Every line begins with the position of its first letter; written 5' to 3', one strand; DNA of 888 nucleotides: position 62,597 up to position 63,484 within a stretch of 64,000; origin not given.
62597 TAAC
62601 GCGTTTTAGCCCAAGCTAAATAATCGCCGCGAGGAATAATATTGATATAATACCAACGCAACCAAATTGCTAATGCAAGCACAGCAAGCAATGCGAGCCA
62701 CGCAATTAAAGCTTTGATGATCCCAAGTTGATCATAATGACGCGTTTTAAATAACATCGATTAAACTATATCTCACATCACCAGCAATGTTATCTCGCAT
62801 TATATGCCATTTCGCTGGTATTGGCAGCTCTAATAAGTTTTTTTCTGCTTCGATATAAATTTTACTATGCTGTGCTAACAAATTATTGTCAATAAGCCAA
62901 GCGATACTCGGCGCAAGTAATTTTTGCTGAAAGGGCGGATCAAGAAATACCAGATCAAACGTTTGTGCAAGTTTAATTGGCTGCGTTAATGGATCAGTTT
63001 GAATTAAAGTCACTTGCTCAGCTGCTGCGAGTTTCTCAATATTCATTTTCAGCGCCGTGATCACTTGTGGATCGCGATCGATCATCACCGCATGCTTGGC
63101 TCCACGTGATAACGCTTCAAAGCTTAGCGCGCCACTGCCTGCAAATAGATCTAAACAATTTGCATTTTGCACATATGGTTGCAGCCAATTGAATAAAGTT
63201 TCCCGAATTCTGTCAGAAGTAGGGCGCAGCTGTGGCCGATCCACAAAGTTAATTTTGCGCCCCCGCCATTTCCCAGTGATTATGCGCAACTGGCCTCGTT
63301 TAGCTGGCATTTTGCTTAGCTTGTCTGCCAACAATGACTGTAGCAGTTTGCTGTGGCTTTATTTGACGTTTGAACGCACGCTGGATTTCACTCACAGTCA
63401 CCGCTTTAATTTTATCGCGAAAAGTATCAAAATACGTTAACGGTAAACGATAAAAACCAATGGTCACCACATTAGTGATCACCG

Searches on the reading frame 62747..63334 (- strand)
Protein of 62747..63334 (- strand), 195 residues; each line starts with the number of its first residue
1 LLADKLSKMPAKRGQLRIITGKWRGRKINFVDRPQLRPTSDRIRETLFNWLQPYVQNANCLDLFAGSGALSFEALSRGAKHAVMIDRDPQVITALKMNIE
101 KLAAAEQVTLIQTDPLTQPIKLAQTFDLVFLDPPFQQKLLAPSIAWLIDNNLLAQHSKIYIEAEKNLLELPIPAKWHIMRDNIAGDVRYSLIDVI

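Call 6: search_protein_families(library=pfam, proteins=[window:62747-63334:-], max_evalue=0.01)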
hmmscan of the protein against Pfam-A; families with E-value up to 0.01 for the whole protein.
window:62747-63334:- (195 aa): 9 families
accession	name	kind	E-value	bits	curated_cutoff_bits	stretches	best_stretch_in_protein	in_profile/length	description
PF03602.21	Cons_hypoth95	-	5.3e-56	189.6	24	1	16-191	1-180/182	Conserved hypothetical protein 95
PF13847.12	Methyltransf_31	-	6.9e-08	32.7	27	1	57-166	4-100/145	Methyltransferase domain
PF05175.20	MTS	-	1.7e-07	31.4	23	1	48-140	24-113/170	Methyltransferase small domain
PF06325.19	PrmA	-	9e-07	29.1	22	1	50-129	154-230/296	Ribosomal protein L11 methyltransferase (PrmA)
PF13649.12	Methyltransf_25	-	2e-05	25.7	27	1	61-131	2-70/97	Methyltransferase domain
PF02086.21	MethyltransfD12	-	8e-05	22.9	22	1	46-101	7-64/253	D12 class N6 adenine-specific DNA methyltransferase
PF02475.24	TRM5-TYW2_MTfase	-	0.00092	19.6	28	1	56-134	36-113/164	TRM5/TYW2 methyltransferase domain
PF01564.23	Spermine_synth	-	0.0088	16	22.9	0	80-134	43-100/186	Spermine/spermidine synthase domain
PF00398.26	RrnaAD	-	0.0094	15.5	24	0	57-119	31-89/263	Ribosomal RNA adenine dimethylase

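Call 7: search_protein_families(library=ncbifam, proteins=[window:62747-63334:-], max_evalue=0.01)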
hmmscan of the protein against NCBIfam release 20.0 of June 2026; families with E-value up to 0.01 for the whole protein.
window:62747-63334:- (195 aa): 24 families
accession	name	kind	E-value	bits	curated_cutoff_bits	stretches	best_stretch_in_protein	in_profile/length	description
NF008157.0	PRK10909.1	equivalog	1.3e-59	201.4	302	1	11-191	8-187/199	16S rRNA (guanine(966)-N(2))-methyltransferase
TIGR00095.1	TIGR00095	equivalog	5.9e-56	189.2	117.5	1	13-192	9-191/194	16S rRNA (guanine(966)-N(2))-methyltransferase RsmD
TIGR02469.1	CbiT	equivalog_domain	4.1e-08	33.5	78.3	1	38-131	2-94/124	precorrin-6Y C5,15-methyltransferase (decarboxylating) subunit CbiT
TIGR03533.1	L3_gln_methyl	equivalog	4.2e-07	29.6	229.7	1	38-137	101-201/284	50S ribosomal protein L3 N(5)-glutamine methyltransferase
TIGR03534.1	RF_mod_PrmC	equivalog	9.3e-07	28.5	199.1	1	44-135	77-166/253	peptide chain release factor N(5)-glutamine methyltransferase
TIGR00406.1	prmA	equivalog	1.1e-06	28.4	183.15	1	56-122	158-224/288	50S ribosomal protein L11 methyltransferase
TIGR00536.1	hemK_fam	subfamily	3.8e-06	26.2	115.5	1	47-135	105-192/286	HemK family protein methyltransferase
NF046099.1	RSP_2647_MTase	equivalog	1.4e-05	24.1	600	1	54-135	215-299/391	RSP_2647 family RNA methyltransferase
NF008748.0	PRK11783.1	equivalog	6e-05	21.5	466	1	52-134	537-620/704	bifunctional 23S rRNA (guanine(2069)-N(7))-methyltransferase RlmK/23S rRNA (guanine(2445)-N(2))-methyltransferase RlmL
NF043040.1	corrin_prot_MT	hypoth_equivalog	7.9e-05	22.2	180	1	51-129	35-114/216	corrinoid protein-associated methyltransferase CpaM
NF001556.0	PRK00377.1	equivalog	0.00017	21.4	238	1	56-131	40-117/198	cobalt-precorrin-6Y C(15)-methyltransferase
NF011529.0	PRK14968.1-3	equivalog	0.00017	21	162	1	55-135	33-108/198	putative methyltransferase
NF001790.0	PRK00517.3-3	equivalog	0.00024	20.5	269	1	58-107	124-173/262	50S ribosomal protein L11 methyltransferase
TIGR00479.1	rumA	equivalog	0.00066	18.6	183.55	1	46-134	284-372/432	23S rRNA (uracil(1939)-C(5))-methyltransferase RlmD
NF006138.0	PRK08287.1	equivalog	0.0008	19.3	210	1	55-131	30-103/189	decarboxylating cobalt-precorrin-6B (C(15))-methyltransferase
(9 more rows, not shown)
